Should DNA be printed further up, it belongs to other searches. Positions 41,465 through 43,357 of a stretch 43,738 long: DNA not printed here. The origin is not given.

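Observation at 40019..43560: Co-directional MazG-like / GIY-YIG-DUF2075 ATPase / TM0106 RecB-like nuclease string: candidate anti-phage defence module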

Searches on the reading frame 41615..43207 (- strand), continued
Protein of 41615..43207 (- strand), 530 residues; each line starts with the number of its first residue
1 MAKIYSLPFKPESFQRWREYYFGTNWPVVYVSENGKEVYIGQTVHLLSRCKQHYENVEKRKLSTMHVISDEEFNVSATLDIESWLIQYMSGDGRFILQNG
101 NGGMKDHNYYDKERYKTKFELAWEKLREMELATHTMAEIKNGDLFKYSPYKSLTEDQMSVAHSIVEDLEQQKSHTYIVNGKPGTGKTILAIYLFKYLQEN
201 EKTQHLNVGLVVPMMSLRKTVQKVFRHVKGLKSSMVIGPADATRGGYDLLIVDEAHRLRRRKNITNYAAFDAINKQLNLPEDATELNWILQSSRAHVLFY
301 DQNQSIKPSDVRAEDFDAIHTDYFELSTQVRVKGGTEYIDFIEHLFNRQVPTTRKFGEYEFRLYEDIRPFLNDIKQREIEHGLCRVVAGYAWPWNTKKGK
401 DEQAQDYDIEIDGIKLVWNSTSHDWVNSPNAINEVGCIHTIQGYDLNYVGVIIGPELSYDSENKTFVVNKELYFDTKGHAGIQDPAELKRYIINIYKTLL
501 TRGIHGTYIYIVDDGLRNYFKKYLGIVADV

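Call 53: fold_search(model_id=the predicted structure, library=pdb)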
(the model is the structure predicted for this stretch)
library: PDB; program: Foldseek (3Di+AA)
matches with E <= 10: 1501; with E <= 0.001: 282
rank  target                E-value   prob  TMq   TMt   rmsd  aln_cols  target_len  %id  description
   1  3gpl_A                5.1e-10  1.00  0.34  0.35  21.6       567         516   14  Crystal structure of the ternary complex of RecD2 with DNA and ADPNP (released 2009-06-16)
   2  7zep_A                2.3e-09  1.00  0.36  0.25  12.5       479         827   12  Human SLFN11 E209A dimer (released 2022-09-28)
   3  3e1s                  7.7e-09  1.00  0.34  0.35  10.1       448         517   16  Structure of an N-terminal truncation of Deinococcus radiodurans RecD2 (released 2008-08-19)
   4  8b1t_D                1.6e-08  1.00  0.35  0.31  10.4       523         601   12  RecBCD-DNA in complex with the phage protein Abc2 (released 2022-12-28)
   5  3upu_A                1.8e-08  1.00  0.36  0.42  13.2       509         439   12  Crystal structure of the T4 Phage SF1B Helicase Dda (released 2012-06-20)
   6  3gp8_A                4.4e-08  1.00  0.34  0.33  18.6       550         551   13  Crystal structure of the binary complex of RecD2 with DNA (released 2009-06-16)
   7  6sjb_D                7.3e-08  1.00  0.34  0.31  10.4       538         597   11  Cryo-EM structure of the RecBCD Chi recognised complex (released 2020-01-01)
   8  8jx6_A                8.7e-08  1.00  0.35  0.40  12.5       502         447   10  Deep-Sea Helicase 9 (DSH9) (released 2023-07-26)
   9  7nio_E                2.0e-07  1.00  0.34  0.32   8.6       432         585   12  Crystal structure of the SARS-CoV-2 helicase APO form (released 2021-03-17)
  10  8jx6_B                2.1e-07  1.00  0.35  0.40  12.7       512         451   10  Deep-Sea Helicase 9 (DSH9) (released 2023-07-26)
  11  7nn0_B                2.5e-07  1.00  0.33  0.30   8.3       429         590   11  Crystal structure of the SARS-CoV-2 helicase in complex with AMP-PNP (released 2021-03-24)
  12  1w36_D                2.8e-07  1.00  0.34  0.34   9.4       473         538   11  RecBCD:DNA complex (released 2004-11-04)
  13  9n79_NS               3.3e-07  1.00  0.30  0.20  31.6       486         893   10  SSU processome maturation and disassembly, State M (released 2025-11-05)
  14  9jr9_A                3.9e-07  1.00  0.37  0.24  15.3       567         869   10  Electronic microscopy structure of human schlafen14-E211A dimer (released 2025-08-06)
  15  1hv8_A                3.9e-07  1.00  0.28  0.37  11.0       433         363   12  CRYSTAL STRUCTURE OF A DEAD BOX PROTEIN FROM THE HYPERTHERMOPHILE METHANOCOCCUS JANNASCHII (released 2001-02-21)
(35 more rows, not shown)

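Call 57: search_dna_similar(query=window:41615-43207:-, collection=plasmids, mode=protein, max_evalue=1e-20, max_rows=20)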
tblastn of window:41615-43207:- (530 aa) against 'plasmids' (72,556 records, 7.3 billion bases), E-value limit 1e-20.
Records with a match: 95; places in all: 112; records where one place covers at least 80% of the query: 77.
Best place of each record, by identity: <60% 95.
By first word of the organism name: Bacillus 69; Streptomyces 3; Paenibacillus 2; Enterococcus 2; Halalkalicoccus 2; Methanosphaera 2; Hymenobacter 2; Lacticaseibacillus 2; Lysinibacillus 1; Limosilactobacillus 1; and 9 more.
By predicted mobility (MOB-suite, as given by PLSDB): non-mobilizable 81; mobilizable 8; conjugative 6.
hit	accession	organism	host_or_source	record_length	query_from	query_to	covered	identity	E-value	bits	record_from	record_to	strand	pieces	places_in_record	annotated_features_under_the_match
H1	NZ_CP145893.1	Paenibacillus amylolyticus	whole organism,soil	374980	27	526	94%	32.8%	5e-72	257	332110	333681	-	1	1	DNA/RNA helicase domain-containing protein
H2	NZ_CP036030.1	Bacillus mycoides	cell culture,soil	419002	27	525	94%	32.7%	6e-74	262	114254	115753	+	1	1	DNA/RNA helicase domain-containing protein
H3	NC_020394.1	Bacillus thuringiensis serovar thuringiensis str. IS5056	-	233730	27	526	94%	32.7%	7e-72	256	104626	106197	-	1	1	DUF2075 domain-containing protein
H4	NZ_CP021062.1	Bacillus thuringiensis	Environment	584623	27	526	94%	32.7%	7e-72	256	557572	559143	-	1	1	DUF2075 domain-containing protein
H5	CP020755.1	Bacillus thuringiensis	Single cell,Tissue, animal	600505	27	526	94%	32.7%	9e-72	256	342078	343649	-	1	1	none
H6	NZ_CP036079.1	Bacillus mycoides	cell culture,soil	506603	27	526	94%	32.5%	6e-69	248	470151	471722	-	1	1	DUF2075 domain-containing protein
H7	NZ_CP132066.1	Bacillus mycoides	whole organism,soil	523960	27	526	94%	32.5%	8e-69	248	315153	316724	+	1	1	DUF2075 domain-containing protein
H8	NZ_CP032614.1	Bacillus thuringiensis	single cell,soil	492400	27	522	94%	32.7%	3e-68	246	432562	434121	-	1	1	DUF2075 domain-containing protein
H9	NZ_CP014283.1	Bacillus thuringiensis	cell culture,soil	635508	27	522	94%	32.7%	3e-68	246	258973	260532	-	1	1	DUF2075 domain-containing protein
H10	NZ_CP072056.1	Bacillus mycoides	cell culture,soil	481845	27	526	94%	32.1%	9e-70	250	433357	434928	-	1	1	DUF2075 domain-containing protein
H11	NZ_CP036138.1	Bacillus mycoides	cell culture,soil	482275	27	526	94%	32.1%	9e-70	250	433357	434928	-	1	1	DUF2075 domain-containing protein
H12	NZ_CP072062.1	Bacillus mycoides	cell culture,soil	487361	27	526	94%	32.1%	9e-70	250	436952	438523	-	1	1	DUF2075 domain-containing protein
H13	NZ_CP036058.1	Bacillus mycoides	cell culture,soil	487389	27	526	94%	32.1%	9e-70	250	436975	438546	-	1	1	DUF2075 domain-containing protein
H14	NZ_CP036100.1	Bacillus mycoides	cell culture,soil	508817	27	526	94%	32.1%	9e-70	250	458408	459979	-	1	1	DUF2075 domain-containing protein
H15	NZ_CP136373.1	Bacillus mycoides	whole organism,soil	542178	27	526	94%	32.1%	1e-68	247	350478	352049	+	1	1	DNA/RNA helicase domain-containing protein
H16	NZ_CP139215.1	Bacillus cereus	environmental samples,soil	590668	27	526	94%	32.1%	6e-68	245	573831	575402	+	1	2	DUF2075 domain-containing protein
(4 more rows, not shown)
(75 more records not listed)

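Call 58: search_dna_similar(query=window:41615-43207:-, collection=phages, mode=protein, max_evalue=1e-20, max_rows=20)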
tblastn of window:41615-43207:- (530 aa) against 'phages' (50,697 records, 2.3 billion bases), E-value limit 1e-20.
Records with a match: 4; places in all: 4; records where one place covers at least 80% of the query: 2.
Best place of each record, by identity: <60% 4.
By first word of the organism name: Bacteriophage 3; Microcystis 1.
By host as written in the record: - 3; Microcystis wesenbergii 1.
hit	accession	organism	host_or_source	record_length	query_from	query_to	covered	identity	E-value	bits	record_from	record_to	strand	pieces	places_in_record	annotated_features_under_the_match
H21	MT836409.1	Bacteriophage sp.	human fecal samples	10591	25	525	95%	39.0%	2e-122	401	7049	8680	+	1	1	record has no annotation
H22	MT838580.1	Bacteriophage sp.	human fecal samples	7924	29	528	94%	29.2%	1e-43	172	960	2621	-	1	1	record has no annotation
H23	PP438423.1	Microcystis phage Mwe-JY31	Microcystis wesenbergii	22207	131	525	75%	29.0%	3e-34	144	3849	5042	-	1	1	hypothetical protein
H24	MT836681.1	Bacteriophage sp.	human fecal samples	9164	160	526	69%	26.3%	2e-27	123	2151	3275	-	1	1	record has no annotation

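Call 59: get_annotated_region(hit=H3, flank=5000)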
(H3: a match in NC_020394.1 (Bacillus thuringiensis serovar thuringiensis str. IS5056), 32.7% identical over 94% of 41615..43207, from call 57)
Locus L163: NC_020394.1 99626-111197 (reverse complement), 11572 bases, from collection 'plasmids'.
description: Bacillus thuringiensis serovar thuringiensis str. IS5056 plasmid pIS56-233, complete sequence
organism: Bacillus thuringiensis serovar thuringiensis str. IS5056 (NCBI taxid 1286404)
taxonomy: Bacteria; Bacillota; Bacilli; Bacillales; Bacillaceae; Bacillus; Bacillus thuringiensis; Bacillus thuringiensis serovar thuringiensis str. IS5056
host: -; source: -; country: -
typing (MOB-suite, as given by PLSDB): non-mobilizable; replicon rep_cluster_125,rep_cluster_1721; mating-pair formation MPF_T
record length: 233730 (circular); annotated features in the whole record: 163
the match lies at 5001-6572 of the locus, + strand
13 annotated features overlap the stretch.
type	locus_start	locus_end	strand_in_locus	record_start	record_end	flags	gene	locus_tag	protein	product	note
CDS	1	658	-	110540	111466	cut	tolA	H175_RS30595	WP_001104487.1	cell envelope integrity protein TolA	GO:0006810 - transport [Evidence IEA]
CDS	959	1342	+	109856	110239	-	-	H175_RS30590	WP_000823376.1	(deoxy)nucleoside triphosphate pyrophosphohydrolase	-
CDS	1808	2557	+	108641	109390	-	-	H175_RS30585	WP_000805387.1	zeta toxin family protein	-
CDS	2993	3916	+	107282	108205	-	-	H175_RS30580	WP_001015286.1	HNH endonuclease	-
CDS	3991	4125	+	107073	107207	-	-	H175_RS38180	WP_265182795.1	hypothetical protein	-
CDS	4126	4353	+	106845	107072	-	-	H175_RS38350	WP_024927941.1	hypothetical protein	-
CDS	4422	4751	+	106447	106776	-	-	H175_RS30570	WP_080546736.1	nucleotide pyrophosphohydrolase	-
CDS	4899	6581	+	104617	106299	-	-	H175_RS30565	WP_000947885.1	DUF2075 domain-containing protein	-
CDS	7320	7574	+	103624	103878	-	-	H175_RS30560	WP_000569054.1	hypothetical protein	-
CDS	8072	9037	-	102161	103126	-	-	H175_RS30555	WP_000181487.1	zinc metalloprotease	-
CDS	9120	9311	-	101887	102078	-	-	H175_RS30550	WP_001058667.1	hypothetical protein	-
CDS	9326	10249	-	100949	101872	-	-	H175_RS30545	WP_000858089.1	M28 family metallopeptidase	-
CDS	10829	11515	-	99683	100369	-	-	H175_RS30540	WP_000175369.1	YukJ family protein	-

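Call 60: get_annotated_region(hit=H1, flank=5000)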
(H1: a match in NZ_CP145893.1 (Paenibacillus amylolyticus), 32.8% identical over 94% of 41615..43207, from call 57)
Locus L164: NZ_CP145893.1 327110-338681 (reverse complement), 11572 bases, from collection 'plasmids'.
description: Paenibacillus amylolyticus strain Y5S-7 plasmid pY5S7-1, complete sequence
organism: Paenibacillus amylolyticus (NCBI taxid 1451)
taxonomy: Bacteria; Bacillota; Bacilli; Bacillales; Paenibacillaceae; Paenibacillus; Paenibacillus amylolyticus
host: -; source: whole organism,soil; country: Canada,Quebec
typing (MOB-suite, as given by PLSDB): non-mobilizable
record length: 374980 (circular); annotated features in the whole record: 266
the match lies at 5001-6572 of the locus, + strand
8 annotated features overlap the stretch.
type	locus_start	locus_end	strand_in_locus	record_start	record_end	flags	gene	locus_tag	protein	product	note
CDS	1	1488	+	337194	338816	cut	-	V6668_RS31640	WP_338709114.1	stalk domain-containing protein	-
CDS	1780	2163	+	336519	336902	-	-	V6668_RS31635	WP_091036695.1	hypothetical protein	-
CDS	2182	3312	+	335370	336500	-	-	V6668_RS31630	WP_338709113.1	GGDEF domain-containing protein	-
CDS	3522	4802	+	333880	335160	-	-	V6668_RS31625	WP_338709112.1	DUF3578 domain-containing protein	-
CDS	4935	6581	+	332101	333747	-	-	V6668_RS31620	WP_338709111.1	DNA/RNA helicase domain-containing protein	-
CDS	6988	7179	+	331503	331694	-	-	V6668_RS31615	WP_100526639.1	hypothetical protein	-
CDS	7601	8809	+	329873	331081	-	-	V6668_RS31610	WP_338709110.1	protein kinase family protein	GO:0006468 - protein phosphorylation [Evidence IEA]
CDS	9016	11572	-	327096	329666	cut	-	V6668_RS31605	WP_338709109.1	AAA family ATPase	-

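Call 68: get_annotated_region(hit=H21, flank=8000)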
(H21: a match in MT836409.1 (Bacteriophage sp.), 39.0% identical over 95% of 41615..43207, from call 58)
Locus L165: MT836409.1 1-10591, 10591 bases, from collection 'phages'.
description: UNVERIFIED: Bacteriophage sp. clone scaffold_2115 genomic sequence.
organism: Bacteriophage sp. (NCBI taxid 38018)
taxonomy: Viruses
host: -; source: human fecal samples; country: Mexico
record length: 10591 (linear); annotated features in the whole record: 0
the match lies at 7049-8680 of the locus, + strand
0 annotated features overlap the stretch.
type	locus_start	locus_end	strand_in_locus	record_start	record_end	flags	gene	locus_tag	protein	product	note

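Call 69: get_annotated_region(hit=H16, flank=4000)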
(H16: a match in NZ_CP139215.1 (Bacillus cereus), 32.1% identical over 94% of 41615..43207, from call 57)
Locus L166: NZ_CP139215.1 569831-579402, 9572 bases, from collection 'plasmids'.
description: Bacillus cereus strain A01 plasmid unnamed, complete sequence
organism: Bacillus cereus (NCBI taxid 1396)
taxonomy: Bacteria; Bacillota; Bacilli; Bacillales; Bacillaceae; Bacillus; Bacillus cereus
host: -; source: environmental samples,soil; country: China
typing (MOB-suite, as given by PLSDB): non-mobilizable; replicon rep_cluster_125; mating-pair formation MPF_T
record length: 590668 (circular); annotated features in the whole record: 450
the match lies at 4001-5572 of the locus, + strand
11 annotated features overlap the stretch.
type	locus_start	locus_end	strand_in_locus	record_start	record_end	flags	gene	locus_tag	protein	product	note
CDS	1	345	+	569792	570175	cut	-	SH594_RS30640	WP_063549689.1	(deoxy)nucleoside triphosphate pyrophosphohydrolase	-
CDS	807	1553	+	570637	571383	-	-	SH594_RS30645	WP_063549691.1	zeta toxin family protein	-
CDS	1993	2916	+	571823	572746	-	-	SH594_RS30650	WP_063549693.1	HNH endonuclease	-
CDS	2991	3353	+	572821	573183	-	-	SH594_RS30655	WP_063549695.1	hypothetical protein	-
CDS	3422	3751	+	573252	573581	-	-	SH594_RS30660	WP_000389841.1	nucleotide pyrophosphohydrolase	-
CDS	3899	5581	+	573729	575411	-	-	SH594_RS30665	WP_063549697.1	DUF2075 domain-containing protein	-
CDS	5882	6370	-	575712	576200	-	-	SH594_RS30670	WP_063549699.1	CPBP family intramembrane glutamic endopeptidase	GO:0071586 - CAAX-box protein processing [Evidence IEA]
CDS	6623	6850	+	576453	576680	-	-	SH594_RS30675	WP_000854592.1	hypothetical protein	-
CDS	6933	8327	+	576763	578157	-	-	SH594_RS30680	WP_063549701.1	glycosyltransferase family 2 protein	-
CDS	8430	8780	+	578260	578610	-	-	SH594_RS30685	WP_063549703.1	PH domain-containing protein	-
CDS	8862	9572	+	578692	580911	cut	-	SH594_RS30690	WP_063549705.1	peptidase domain-containing ABC transporter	-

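Call 92: search_protein_representatives(alignment_id=A1)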
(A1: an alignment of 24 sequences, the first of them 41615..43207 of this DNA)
Query: 24 sequences, 527 profile positions. Proteins with E-value up to 0.001 (for the whole library): 3129; up to 1e-10: 1930; up to 1e-30: 772. The best 150 are listed.
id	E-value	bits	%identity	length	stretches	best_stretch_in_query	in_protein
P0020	0.0e+00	1038.0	-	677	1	1-525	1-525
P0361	7.3e-233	790.3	-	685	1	1-524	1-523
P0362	1.1e-194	664.3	-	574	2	203-524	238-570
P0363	9.5e-187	638.2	-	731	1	5-524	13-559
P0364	9.9e-187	638.1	-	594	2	194-525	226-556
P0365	4.9e-186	635.8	-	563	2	200-523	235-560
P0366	1.8e-184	630.7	-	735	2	196-523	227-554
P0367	6.0e-183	625.6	-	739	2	207-524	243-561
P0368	1.8e-182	624.0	-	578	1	3-525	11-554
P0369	1.2e-181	621.3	-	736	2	194-524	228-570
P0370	1.1e-174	598.4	-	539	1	3-524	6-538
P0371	2.1e-174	597.4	-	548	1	3-524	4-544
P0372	3.0e-173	593.6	-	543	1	5-523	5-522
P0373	8.9e-173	592.1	-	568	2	200-523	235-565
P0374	4.5e-172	589.7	-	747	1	3-524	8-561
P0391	1.2e-163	562.0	-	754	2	205-525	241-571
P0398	3.3e-161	553.9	-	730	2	203-523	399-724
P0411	8.1e-156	536.1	-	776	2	195-524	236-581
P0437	1.6e-141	488.9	-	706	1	24-522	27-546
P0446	3.2e-137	474.7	-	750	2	196-524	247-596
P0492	9.4e-117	407.2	-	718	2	205-523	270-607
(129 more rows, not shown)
